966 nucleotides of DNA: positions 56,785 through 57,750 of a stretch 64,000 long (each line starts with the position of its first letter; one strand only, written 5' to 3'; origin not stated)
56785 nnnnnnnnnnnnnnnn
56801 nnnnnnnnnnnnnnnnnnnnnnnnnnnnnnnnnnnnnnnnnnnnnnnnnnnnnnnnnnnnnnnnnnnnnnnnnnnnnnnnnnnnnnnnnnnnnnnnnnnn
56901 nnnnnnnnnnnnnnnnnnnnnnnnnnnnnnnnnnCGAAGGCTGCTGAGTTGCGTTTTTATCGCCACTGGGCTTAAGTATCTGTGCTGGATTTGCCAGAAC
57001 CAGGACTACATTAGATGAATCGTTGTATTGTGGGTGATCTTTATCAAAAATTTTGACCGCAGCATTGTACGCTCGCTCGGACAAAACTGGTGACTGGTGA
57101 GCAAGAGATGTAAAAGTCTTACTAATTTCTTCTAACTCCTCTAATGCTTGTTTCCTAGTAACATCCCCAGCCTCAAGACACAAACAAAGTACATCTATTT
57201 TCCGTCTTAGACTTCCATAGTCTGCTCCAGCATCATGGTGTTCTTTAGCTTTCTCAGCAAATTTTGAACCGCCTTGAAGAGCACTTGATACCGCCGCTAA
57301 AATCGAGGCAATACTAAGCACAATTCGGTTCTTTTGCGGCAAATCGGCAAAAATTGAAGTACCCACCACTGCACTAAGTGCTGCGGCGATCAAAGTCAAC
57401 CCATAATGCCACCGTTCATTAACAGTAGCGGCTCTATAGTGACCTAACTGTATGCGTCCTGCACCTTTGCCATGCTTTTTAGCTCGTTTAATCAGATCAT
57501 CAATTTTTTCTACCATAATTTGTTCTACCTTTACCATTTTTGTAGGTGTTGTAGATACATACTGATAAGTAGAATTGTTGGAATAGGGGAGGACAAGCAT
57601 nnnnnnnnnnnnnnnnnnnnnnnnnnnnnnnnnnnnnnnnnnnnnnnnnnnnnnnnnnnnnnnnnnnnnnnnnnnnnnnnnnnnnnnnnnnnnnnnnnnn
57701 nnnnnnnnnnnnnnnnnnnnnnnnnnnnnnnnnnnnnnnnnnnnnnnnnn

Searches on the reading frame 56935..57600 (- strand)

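Call 25: search_protein_families(library=pfam, proteins=[window:56935-57600:-], max_evalue=0.00001)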
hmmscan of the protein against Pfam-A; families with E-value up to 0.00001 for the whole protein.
window:56935-57600:- (222 aa): 1 family
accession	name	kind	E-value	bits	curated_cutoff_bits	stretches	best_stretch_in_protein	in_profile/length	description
PF18186.6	SLATT_4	-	2.2e-10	40.9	27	1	54-185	19-153/165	SMODS and SLOG-associating 2TM effector domain family 4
